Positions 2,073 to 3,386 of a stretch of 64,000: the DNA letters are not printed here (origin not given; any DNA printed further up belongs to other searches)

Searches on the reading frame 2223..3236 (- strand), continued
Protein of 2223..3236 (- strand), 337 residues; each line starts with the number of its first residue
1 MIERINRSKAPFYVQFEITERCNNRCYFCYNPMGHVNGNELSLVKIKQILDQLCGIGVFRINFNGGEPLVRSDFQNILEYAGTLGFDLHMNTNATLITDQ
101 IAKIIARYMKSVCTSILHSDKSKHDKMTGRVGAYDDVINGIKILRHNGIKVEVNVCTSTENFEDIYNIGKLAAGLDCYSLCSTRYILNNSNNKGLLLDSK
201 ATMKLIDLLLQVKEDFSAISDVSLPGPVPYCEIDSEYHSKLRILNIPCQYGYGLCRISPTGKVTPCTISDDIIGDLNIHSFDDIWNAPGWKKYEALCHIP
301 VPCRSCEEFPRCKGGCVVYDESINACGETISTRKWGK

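Call 31: search_protein_families(library=pfam, proteins=[L023:10306-11661:+, L023:11678-13246:+, L023:13258-15453:+, L023:15501-16889:+, L023:6087-7658:+, L020:2403-4154:+, L020:4157-5731:+, L020:5728-8037:+, L026:10368-11078:+, L026:12700-15072:+], max_evalue=0.001)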
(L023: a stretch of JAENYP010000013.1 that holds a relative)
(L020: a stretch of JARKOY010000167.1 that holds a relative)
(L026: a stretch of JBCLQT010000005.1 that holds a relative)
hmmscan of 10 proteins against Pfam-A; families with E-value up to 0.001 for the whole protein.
L023:10306-11661:+ (451 aa): 0 families

L023:11678-13246:+ (522 aa): 2 families
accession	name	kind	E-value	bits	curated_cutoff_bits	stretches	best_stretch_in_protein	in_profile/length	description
PF02310.24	B12-binding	-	5.2e-12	46.1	32.1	1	126-206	41-118/121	B12 binding domain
PF04055.27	Radical_SAM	-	8.7e-12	46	29.5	1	264-425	3-166/166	Radical SAM superfamily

L023:13258-15453:+ (731 aa): 8 families
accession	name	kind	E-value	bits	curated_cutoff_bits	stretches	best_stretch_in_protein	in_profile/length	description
PF02463.25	SMC_N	-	1.3e-14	54.7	40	0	294-366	137-210/220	RecF/RecN/SMC N terminal domain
PF00005.33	ABC_tran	-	1.1e-13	52.4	25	0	432-659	3-136/137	ABC transporter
PF13555.12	AAA_29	-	1.8e-10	40.8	27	1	425-463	7-45/61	P-loop containing region of AAA domain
PF13175.12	AAA_15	-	1.1e-07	32.2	32.1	0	15-46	8-43/374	AAA ATPase domain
PF13476.12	AAA_23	-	1.3e-07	32.9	27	0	441-459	20-38/201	AAA domain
PF13304.12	AAA_21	-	4e-07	30.8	27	0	300-350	244-295/304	AAA domain, putative AbiEii toxin, Type IV TA system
PF00684.25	DnaJ_CXXCXGXG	-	0.00011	22.8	32.7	0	544-572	1-28/65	DnaJ central domain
PF00004.35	AAA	-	0.00099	20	21.2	0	32-74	2-35/131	ATPase family associated with various cellular activities (AAA)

L023:15501-16889:+ (462 aa): 2 families
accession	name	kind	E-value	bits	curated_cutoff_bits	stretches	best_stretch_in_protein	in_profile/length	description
PF04055.27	Radical_SAM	-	1.3e-13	51.9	29.5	1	200-356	1-161/166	Radical SAM superfamily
PF02310.24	B12-binding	-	6.7e-06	26.4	32.1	0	90-155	52-119/121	B12 binding domain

L023:6087-7658:+ (523 aa): 2 families
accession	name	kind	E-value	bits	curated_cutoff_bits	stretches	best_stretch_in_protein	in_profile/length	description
PF04055.27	Radical_SAM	-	5e-21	76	29.5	1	195-358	3-159/166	Radical SAM superfamily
PF02310.24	B12-binding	-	6.9e-11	42.5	32.1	1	26-132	15-120/121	B12 binding domain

L020:2403-4154:+ (583 aa): 0 families

L020:4157-5731:+ (524 aa): 2 families
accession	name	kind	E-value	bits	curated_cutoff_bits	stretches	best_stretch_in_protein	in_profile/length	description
PF04055.27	Radical_SAM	-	1e-12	49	29.5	1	254-417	3-166/166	Radical SAM superfamily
PF02310.24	B12-binding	-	8e-08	32.6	32.1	1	119-199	42-120/121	B12 binding domain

L020:5728-8037:+ (769 aa): 14 families
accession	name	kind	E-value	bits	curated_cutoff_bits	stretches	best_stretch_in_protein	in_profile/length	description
PF00005.33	ABC_tran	-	1e-15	59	25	1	20-47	1-28/137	ABC transporter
PF13555.12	AAA_29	-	7.5e-08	32.5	27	0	26-46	18-38/61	P-loop containing region of AAA domain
PF13191.12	AAA_16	-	4.3e-07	31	32.6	0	466-493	24-51/167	AAA ATPase domain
PF00684.25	DnaJ_CXXCXGXG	-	8.4e-07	29.6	32.7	0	570-616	1-44/65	DnaJ central domain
PF13304.12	AAA_21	-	6.7e-06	26.8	27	0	289-344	234-291/304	AAA domain, putative AbiEii toxin, Type IV TA system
PF20703.3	nSTAND1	-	3.2e-05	24.2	27.1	0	23-47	26-50/379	Novel STAND NTPase 1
PF13481.12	AAA_25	-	3.2e-05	24.1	27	0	25-58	28-59/195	AAA domain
PF13401.12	AAA_22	-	6.9e-05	23.6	27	0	467-489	6-28/130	AAA domain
PF13476.12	AAA_23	-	0.00011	23.4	27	0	458-485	12-38/201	AAA domain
PF15777.11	Anti-TRAP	-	0.00016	22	32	0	569-597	12-41/59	Tryptophan RNA-binding attenuator protein inhibitory protein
PF13671.12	AAA_33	-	0.00017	22.4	27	0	468-486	1-19/143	AAA domain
PF17755.6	UvrA_DNA-bind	-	0.00021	22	23.2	1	130-190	1-61/110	UvrA DNA-binding domain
PF25199.1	nSTAND_NTPase5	-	0.00031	21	34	0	467-486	42-61/145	Novel STAND NTPase 5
PF02463.25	SMC_N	-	0.00077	19.4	40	0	13-47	3-41/220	RecF/RecN/SMC N terminal domain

L026:10368-11078:+ (236 aa): 5 families
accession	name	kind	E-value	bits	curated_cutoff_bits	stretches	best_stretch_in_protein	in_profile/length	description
PF08241.18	Methyltransf_11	-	1.9e-11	44.9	21.2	1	78-176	1-95/95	Methyltransferase domain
PF13649.12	Methyltransf_25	-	1.6e-08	35.6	27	1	95-171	20-96/97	Methyltransferase domain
PF13847.12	Methyltransf_31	-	1.4e-05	25.3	27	1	74-185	4-115/145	Methyltransferase domain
PF08242.18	Methyltransf_12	-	0.00017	22.7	30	1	95-174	20-98/98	Methyltransferase domain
PF13489.12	Methyltransf_23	-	0.00053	20.2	27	1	64-185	11-125/164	Methyltransferase domain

L026:12700-15072:+ (790 aa): 10 families
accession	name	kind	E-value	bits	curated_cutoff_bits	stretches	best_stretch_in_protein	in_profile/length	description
PF00005.33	ABC_tran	-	2e-17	64.5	25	0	17-44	1-28/137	ABC transporter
PF17755.6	UvrA_DNA-bind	-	1.1e-12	48.7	23.2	1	154-251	1-110/110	UvrA DNA-binding domain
PF02463.25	SMC_N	-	6.2e-07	29.5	40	0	476-749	12-209/220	RecF/RecN/SMC N terminal domain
PF13555.12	AAA_29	-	3.4e-06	27.2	27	0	28-44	23-39/61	P-loop containing region of AAA domain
PF13191.12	AAA_16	-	9.6e-06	26.6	32.6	0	488-515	25-51/167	AAA ATPase domain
PF20703.3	nSTAND1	-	6e-05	23.3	27.1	0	487-531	33-70/379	Novel STAND NTPase 1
PF00684.25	DnaJ_CXXCXGXG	-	8.2e-05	23.2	32.7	0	585-616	16-50/65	DnaJ central domain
PF13304.12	AAA_21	-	0.00015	22.4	27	0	695-724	259-285/304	AAA domain, putative AbiEii toxin, Type IV TA system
PF15777.11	Anti-TRAP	-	0.00018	21.9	32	0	586-618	12-41/59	Tryptophan RNA-binding attenuator protein inhibitory protein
PF03193.22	RsgA_GTPase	-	0.00055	20.2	30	0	19-44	99-123/174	RsgA GTPase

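Call 32: search_solved_structures(query=window:2223-3236:-, max_evalue=0.00001)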
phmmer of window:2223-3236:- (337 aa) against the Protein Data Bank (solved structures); distinct sequences matched with E-value up to 0.00001: 7.
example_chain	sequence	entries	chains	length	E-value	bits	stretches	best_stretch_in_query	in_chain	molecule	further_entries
6c8v_A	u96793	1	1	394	2.9e-17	66.4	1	10-318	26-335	Coenzyme PQQ synthesis protein E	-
6efn_A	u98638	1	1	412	1.1e-12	51.3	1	10-175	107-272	Sporulation killing factor maturation protein SkfB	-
7vob_C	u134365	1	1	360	4e-10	42.9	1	12-170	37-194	Cytosylglucuronate decarboxylase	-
7voc_C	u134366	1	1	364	4.1e-10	42.8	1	12-170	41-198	Cytosylglucuronate decarboxylase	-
9dfu_A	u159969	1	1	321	3.4e-07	33.2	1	9-167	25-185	Radical SAM core domain-containing protein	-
5wgg_A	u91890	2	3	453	4.1e-07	33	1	16-144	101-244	Radical SAM domain protein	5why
9dfn_A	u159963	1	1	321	8.5e-07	31.9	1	9-167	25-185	Radical SAM core domain-containing protein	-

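Call 34: search_solved_structures(query=L001:15157-16869:+, max_evalue=1e-10)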
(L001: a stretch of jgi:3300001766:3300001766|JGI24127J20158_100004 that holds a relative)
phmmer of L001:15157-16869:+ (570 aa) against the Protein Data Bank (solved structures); distinct sequences matched with E-value up to 1e-10: 11.
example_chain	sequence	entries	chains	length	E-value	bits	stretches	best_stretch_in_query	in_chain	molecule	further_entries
2r6f_A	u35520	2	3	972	8.1e-92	311.8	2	182-518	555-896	Excinuclease ABC subunit A | Excinuclease ABC, A subunit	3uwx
3ux8_A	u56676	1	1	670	1.2e-89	304.6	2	183-519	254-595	Excinuclease ABC, A subunit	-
3pih_A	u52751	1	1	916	6.1e-88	299.1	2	183-521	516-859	UvrABC system protein A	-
6n9l_A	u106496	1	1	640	9.7e-87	295.1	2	183-525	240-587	UvrABC system protein A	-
9gxk_A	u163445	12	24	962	9.4e-83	281.9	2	183-529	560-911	UvrABC system protein A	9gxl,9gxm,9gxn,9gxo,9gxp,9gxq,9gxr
9gxu_A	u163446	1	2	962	5.1e-82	279.5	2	183-529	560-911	UvrABC system protein A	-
9gxw_A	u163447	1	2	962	5.8e-82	279.3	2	183-529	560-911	UvrABC system protein A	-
9ga5_A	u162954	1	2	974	5.2e-80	272.9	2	154-543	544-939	UvrABC system protein A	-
3zqj_A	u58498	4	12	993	2.9e-79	270.4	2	180-543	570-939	UVRABC SYSTEM PROTEIN A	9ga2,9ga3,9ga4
7sh1_A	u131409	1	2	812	1.2e-63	218.8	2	323-540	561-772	Excinuclease ABC subunit UvrA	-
2vf7_A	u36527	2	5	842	1.4e-63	218.6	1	183-518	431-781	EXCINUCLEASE ABC, SUBUNIT A. | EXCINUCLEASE ABC SUBUNIT A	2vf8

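Call 41: search_protein_families(library=padloc, proteins=[L001:10001-11014:+, L001:11018-12019:+, L001:12038-12316:+, L001:12326-14368:+, L001:14383-15147:+, L001:15157-16869:+, L001:16866-17819:+, L001:17812-18699:+], max_evalue=0.001)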
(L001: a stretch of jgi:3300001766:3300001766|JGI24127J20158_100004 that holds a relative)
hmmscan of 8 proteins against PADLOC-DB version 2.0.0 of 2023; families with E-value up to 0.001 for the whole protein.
L001:10001-11014:+ (337 aa): 3 families
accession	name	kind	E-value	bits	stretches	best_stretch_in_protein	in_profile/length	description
PDLC02904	pVip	-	2.9e-25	87.3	1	13-164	4-156/262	Viperins associated with kinases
PDLC02903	pVip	-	7.5e-23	79.3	1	14-164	2-152/257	Viperins not associated with kinases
PDLC02905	pVip-kinase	-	3.5e-09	34.4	1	14-127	184-302/474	Viperin-kinase fusion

L001:11018-12019:+ (333 aa): 3 families
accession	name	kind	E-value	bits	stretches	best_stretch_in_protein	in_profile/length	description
PDLC02903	pVip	-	1.5e-15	55.4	1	18-106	2-91/257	Viperins not associated with kinases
PDLC02904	pVip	-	1.4e-13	49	1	18-105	5-97/262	Viperins associated with kinases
PDLC02905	pVip-kinase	-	1e-07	29.6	1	18-102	184-278/474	Viperin-kinase fusion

L001:12038-12316:+ (92 aa): 0 families

L001:12326-14368:+ (680 aa): 0 families

L001:14383-15147:+ (254 aa): 1 family
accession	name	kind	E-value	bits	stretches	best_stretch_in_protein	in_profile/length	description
PDLC04134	mad2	-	4.1e-11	40.4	1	41-208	288-441/492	mads_2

L001:15157-16869:+ (570 aa): 8 families
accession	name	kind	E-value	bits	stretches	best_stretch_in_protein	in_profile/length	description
PDLC04135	mad3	-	9.2e-30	102.4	3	259-544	7-339/374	mads_3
PDLC04140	mad8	-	7.6e-15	53.2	1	11-186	11-227/314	mads_8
PDLC02979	AriA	-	2e-07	29.2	0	2-41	4-40/373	-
PDLC03878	NsnB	-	7.2e-06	24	0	260-298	8-47/345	-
PDLC00503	JetC1|JetC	-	1.8e-05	21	0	19-51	18-52/1146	DUF3584 domain; MukB-like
PDLC00293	PtuA1|PtuA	-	9.5e-05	19.5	0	467-533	315-386/527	AAA ATPase domain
PDLC04182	HEC-01A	-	0.00017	18.7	0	3-41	6-48/406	-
PDLC00274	PtuA1|PtuA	-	0.00027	18.3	0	270-307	33-69/438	AAA ATPase domain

L001:16866-17819:+ (317 aa): 2 families
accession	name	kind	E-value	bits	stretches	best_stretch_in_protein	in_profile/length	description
PDLC02903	pVip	-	1.5e-18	65.2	1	15-173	4-158/257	Viperins not associated with kinases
PDLC02904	pVip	-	3.7e-14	50.9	1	17-174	9-163/262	Viperins associated with kinases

L001:17812-18699:+ (295 aa): 0 families

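Call 51: search_protein_families(library=ncbifam, proteins=[L023:10306-11661:+, L020:2403-4154:+, L023:11678-13246:+, L023:13258-15453:+, L026:10993-12672:+], max_evalue=0.01)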
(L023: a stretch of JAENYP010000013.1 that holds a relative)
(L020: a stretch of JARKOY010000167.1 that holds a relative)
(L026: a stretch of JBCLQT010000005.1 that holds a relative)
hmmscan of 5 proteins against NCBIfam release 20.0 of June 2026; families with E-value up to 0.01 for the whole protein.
L023:10306-11661:+ (451 aa): 0 families

L020:2403-4154:+ (583 aa): 0 families

L023:11678-13246:+ (522 aa): 19 families
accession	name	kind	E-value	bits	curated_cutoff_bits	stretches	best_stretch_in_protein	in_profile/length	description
TIGR03975.1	rSAM_ocin_1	subfamily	1.6e-17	63.3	281.85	2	271-426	276-428/606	RiPP maturation radical SAM C-methyltransferase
TIGR04479.1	bcpD_PhpK_rSAM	subfamily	2.4e-16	59.2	600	1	259-451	241-430/504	PhpK family radical SAM P-methyltransferase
NF050148.1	rSAM_ApyD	equivalog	3.7e-11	42.2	750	1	134-427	72-365/645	RiPP biosynthesis radical SAM protein ApyD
NF038361.1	rSAM_Sden_1168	equivalog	1.3e-10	40.5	575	1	267-427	289-450/560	Sden_1168 family B12-binding radical SAM P-methyltransferase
TIGR03471.1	HpnJ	equivalog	6.4e-10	38.5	577.6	1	250-430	185-367/472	hopanoid biosynthesis associated radical SAM protein HpnJ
TIGR02026.1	BchE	equivalog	7.3e-10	38.3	481.35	1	272-458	206-393/497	magnesium-protoporphyrin IX monomethyl ester anaerobic oxidative cyclase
TIGR04072.2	rSAM_ladder_B12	equivalog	9.5e-10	37.7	360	1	157-460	90-379/443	lipid biosynthesis B12-binding/radical SAM protein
TIGR04013.1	B12_SAM_MJ_1487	hypoth_equivalog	6.4e-07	28.5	251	1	363-427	268-332/382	TIGR04013 family B12-binding domain/radical SAM domain-containing protein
TIGR04014.1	B12_SAM_MJ_0865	equivalog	3.8e-06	26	360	1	366-428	274-336/434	methyl-coenzyme M reductase glutamine C-methyltransferase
NF040542.1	rSAM_RCCLKC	equivalog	1.7e-05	24.2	450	1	267-449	187-374/423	arsinothricin biosynthesis radical SAM protein ArsL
TIGR00089.1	TIGR00089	subfamily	2.4e-05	23.3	251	1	360-428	248-318/429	MiaB/RimO family radical SAM methylthiotransferase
TIGR01578.1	MiaB-like-B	hypoth_equivalog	5e-05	22.3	314.7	1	362-428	244-312/421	tRNA (N(6)-L-threonylcarbamoyladenosine(37)-C(2))-methylthiotransferase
TIGR04385.1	B12_rSAM_cofa1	equivalog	6.6e-05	22.3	450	1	271-426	206-362/438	B12 lower ligand biosynthesis radical SAM protein BzaD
TIGR01579.1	MiaB-like-C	equivalog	0.00022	20.6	357.05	1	361-427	249-317/416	tRNA (N(6)-L-threonylcarbamoyladenosine(37)-C(2))-methylthiotransferase MtaB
TIGR01212.1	TIGR01212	equivalog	0.00049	19.3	180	0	364-427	141-204/302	tRNA modification radical SAM protein MnmL/YtqA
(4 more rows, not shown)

L023:13258-15453:+ (731 aa): 154 families (the best 25 are shown)
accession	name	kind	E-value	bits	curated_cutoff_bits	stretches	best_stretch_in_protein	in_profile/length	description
TIGR00630.1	uvra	equivalog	2.9e-118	396.4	729.8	3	271-709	465-909/924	excinuclease ABC subunit UvrA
NF001503.0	PRK00349.1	equivalog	1.3e-112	377.6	1147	3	272-709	468-911/943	excinuclease ABC subunit UvrA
NF001885.0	PRK00635.1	equivalog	2.4e-103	346.6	3054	3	318-710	501-891/1809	excinuclease ABC subunit A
NF040873.1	AztA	equivalog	7.2e-26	90.9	220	3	623-701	114-189/191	zinc ABC transporter ATP-binding protein AztA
TIGR03608.1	L_ocin_972_ABC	subfamily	4.7e-24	85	254.85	2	275-366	117-205/206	putative bacteriocin export ABC transporter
TIGR04521.1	ECF_ATPase_2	equivalog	5.2e-24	84.8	330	2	275-406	126-250/279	energy-coupling factor transporter ATPase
TIGR02857.1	CydD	equivalog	5.5e-24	85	435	3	293-366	458-528/529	thiol reductant ABC exporter subunit CydD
TIGR00972.1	3a0107s01c2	equivalog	3.9e-20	72.2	343.2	2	291-391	142-234/248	phosphate ABC transporter ATP-binding protein PstB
TIGR03411.1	urea_trans_UrtD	equivalog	2.3e-19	70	304.1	1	312-366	160-213/242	urea ABC transporter ATP-binding protein UrtD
TIGR02315.1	ABC_phnC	equivalog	2.8e-18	66.2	266.1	3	312-387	162-233/243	phosphonate ABC transporter ATP-binding protein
TIGR02673.1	FtsE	equivalog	3.3e-18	66.1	264.85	2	313-362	155-204/214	cell division ATP-binding protein FtsE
NF007826.0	PRK10535.1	equivalog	1.3e-17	63.4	966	2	315-386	164-229/648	macrolide ABC transporter ATP-binding protein/permease MacB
TIGR04520.1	ECF_ATPase_1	equivalog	1.6e-17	63.8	315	1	314-406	155-241/269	energy-coupling factor transporter ATPase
NF010068.0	PRK13548.1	equivalog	1.5e-16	60.3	261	2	311-385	159-228/261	heme ABC transporter ATP-binding protein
TIGR01842.1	type_I_sec_PrtD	subfamily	1.7e-16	59.9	510.15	2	314-366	473-525/544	type I secretion system permease/ATPase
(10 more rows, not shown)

L026:10993-12672:+ (559 aa): 16 families
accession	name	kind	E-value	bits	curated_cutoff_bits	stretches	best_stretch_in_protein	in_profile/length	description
TIGR04479.1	bcpD_PhpK_rSAM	subfamily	4.9e-18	64.8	600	1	296-476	249-428/504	PhpK family radical SAM P-methyltransferase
TIGR03471.1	HpnJ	equivalog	1.1e-15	57.5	577.6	1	360-518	273-427/472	hopanoid biosynthesis associated radical SAM protein HpnJ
TIGR04014.1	B12_SAM_MJ_0865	equivalog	1.5e-14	53.7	360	1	376-498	257-379/434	methyl-coenzyme M reductase glutamine C-methyltransferase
NF050148.1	rSAM_ApyD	equivalog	8e-14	50.9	750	1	362-483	275-397/645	RiPP biosynthesis radical SAM protein ApyD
TIGR03975.1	rSAM_ocin_1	subfamily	2.7e-13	49.3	281.85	1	34-452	1-427/606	RiPP maturation radical SAM C-methyltransferase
TIGR04013.1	B12_SAM_MJ_1487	hypoth_equivalog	3.9e-11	42.4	251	1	389-482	267-360/382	TIGR04013 family B12-binding domain/radical SAM domain-containing protein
TIGR04072.2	rSAM_ladder_B12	equivalog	9e-07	27.9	360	1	182-456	89-350/443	lipid biosynthesis B12-binding/radical SAM protein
TIGR00089.1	TIGR00089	subfamily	2.6e-06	26.5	251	1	378-476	237-337/429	MiaB/RimO family radical SAM methylthiotransferase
TIGR01578.1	MiaB-like-B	hypoth_equivalog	3.8e-06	25.9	314.7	1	375-474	229-329/421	tRNA (N(6)-L-threonylcarbamoyladenosine(37)-C(2))-methylthiotransferase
TIGR02026.1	BchE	equivalog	8.3e-06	24.9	481.35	1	360-483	270-391/497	magnesium-protoporphyrin IX monomethyl ester anaerobic oxidative cyclase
TIGR01574.1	miaB-methiolase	equivalog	1.4e-05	24.3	355.3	1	382-477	248-345/437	tRNA (N6-isopentenyl adenosine(37)-C2)-methylthiotransferase MiaB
NF038361.1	rSAM_Sden_1168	equivalog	1.4e-05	23.9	575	1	363-481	358-475/560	Sden_1168 family B12-binding radical SAM P-methyltransferase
NF033070.1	rSAM_AprD4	equivalog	0.00061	18.8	500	1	363-477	275-388/456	AprD4 family radical SAM diol-dehydratase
NF040546.1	rSAM_CUAEP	equivalog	0.0013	17.5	500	1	352-455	237-341/468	CUAEP/CCAEP-tail radical SAM (seleno)protein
NF040542.1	rSAM_RCCLKC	equivalog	0.0015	17.7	450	0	367-436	262-332/423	arsinothricin biosynthesis radical SAM protein ArsL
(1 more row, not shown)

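Call 85: predict_structure(alignment_id=A1)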
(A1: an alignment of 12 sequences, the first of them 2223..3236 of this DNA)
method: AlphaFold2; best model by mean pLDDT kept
length: 337 residues; sequences in the alignment: 12
mean_pLDDT: 80.7   pTM: 0.83
mean pLDDT of the five models: 80.7, 78.8, 78.6, 77.3, 76.3
residues with pLDDT >= 90: 149; 70-90: 102; 50-70: 55; < 50: 31
segments of 3 or more residues with pLDDT < 50: 24-36, 248-253, 312-317, 334-337
pLDDT, mean of each block of 10 residues (from residue 1): 55 80 47 52 96 91 81 94 94 89 95 93 88 93 97 91 97 97 80 84 95 96 76 83 65 72 80 93 89 68 56 52 73 47
secondary structure, 60 per line:
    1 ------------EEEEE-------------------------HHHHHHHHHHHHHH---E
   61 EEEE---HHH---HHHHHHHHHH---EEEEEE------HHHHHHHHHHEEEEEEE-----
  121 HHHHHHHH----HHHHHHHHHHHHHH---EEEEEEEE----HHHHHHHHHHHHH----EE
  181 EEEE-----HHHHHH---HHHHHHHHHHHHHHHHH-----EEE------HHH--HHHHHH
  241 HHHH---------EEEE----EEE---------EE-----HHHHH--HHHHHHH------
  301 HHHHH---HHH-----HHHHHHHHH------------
elements in order: E13-17 H43-56 E60-64 H74-83 E87-92 H99-108 E109-115 H121-128 H133-146 E150-157 H162-174 E179-184 H190-195 H199-215 E221-223 H235-244 E254-257 E262-264 H281-285 H288-294 H301-305 H317-325

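Call 91: fold_search(model_id=the predicted structure, library=pdb)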
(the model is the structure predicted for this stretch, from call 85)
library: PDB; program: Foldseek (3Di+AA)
matches with E <= 10: 1749; with E <= 0.001: 170
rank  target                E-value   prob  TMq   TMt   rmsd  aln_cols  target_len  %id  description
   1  6efn                  9.2e-15  1.00  0.69  0.61   3.7       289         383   21  Structure of a RiPP maturase, SkfB (released 2018-10-24)
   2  7vob                  1.2e-13  1.00  0.66  0.68   8.0       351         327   15  The crystal structure of a Radical SAM Enzyme BlsE involved in the Biosynthesis of Blasticidin S (released 2022-05-04)
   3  6c8v                  1.5e-13  1.00  0.65  0.70   4.9       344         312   20  X-ray structure of PqqE from Methylobacterium extorquens (released 2018-02-14)
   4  5v1s_A                1.3e-12  1.00  0.71  0.57   6.3       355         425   17  Crystal structure of Streptococcus suis SuiB bound to S-adenosylmethionine (released 2017-08-30)
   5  5v1q_B                2.1e-12  1.00  0.74  0.58   5.7       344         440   18  Crystal structure of Streptococcus suis SuiB (released 2017-08-30)
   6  5v1t_A                3.9e-12  1.00  0.74  0.58   5.9       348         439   18  Crystal structure of Streptococcus suis SuiB bound to precursor peptide SuiA (released 2017-08-30)
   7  5v1s_B                5.5e-12  1.00  0.70  0.57   6.2       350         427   18  Crystal structure of Streptococcus suis SuiB bound to S-adenosylmethionine (released 2017-08-30)
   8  5v1q_A                6.5e-12  1.00  0.66  0.54   5.2       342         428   18  Crystal structure of Streptococcus suis SuiB (released 2017-08-30)
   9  5why_B                3.5e-11  1.00  0.68  0.56   5.8       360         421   18  Structural Insights into Thioether Bond Formation in the Biosynthesis of Sactipeptides (released 2017-07-26)
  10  5vsl_A                3.9e-11  1.00  0.59  0.75   4.5       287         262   15  Crystal structure of viperin with bound [4Fe-4S] cluster and S-adenosylhomocysteine (SAH) (released 2017-06-14)
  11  2fb2_B                5.9e-11  1.00  0.59  0.61   6.5       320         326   14  Structure of the MoaA Arg17/266/268/Ala triple mutant (released 2006-05-09)
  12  9dfn                  1.2e-10  1.00  0.62  0.72   7.9       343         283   14  X-ray crystal structure of the second viperin-like enzyme from Trichoderma virens with bound CTP and SAM (released 2025-02-19)
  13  4k39_A                1.3e-10  1.00  0.67  0.63   5.2       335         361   17  Native anSMEcpe with bound AdoMet and Cp18Cys peptide (released 2013-05-08)
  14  4k38_A                1.4e-10  1.00  0.67  0.62   8.0       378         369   16  Native anSMEcpe with bound AdoMet and Kp18Cys peptide (released 2013-05-08)
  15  5why_A                1.7e-10  1.00  0.69  0.57   5.7       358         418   20  Structural Insights into Thioether Bond Formation in the Biosynthesis of Sactipeptides (released 2017-07-26)
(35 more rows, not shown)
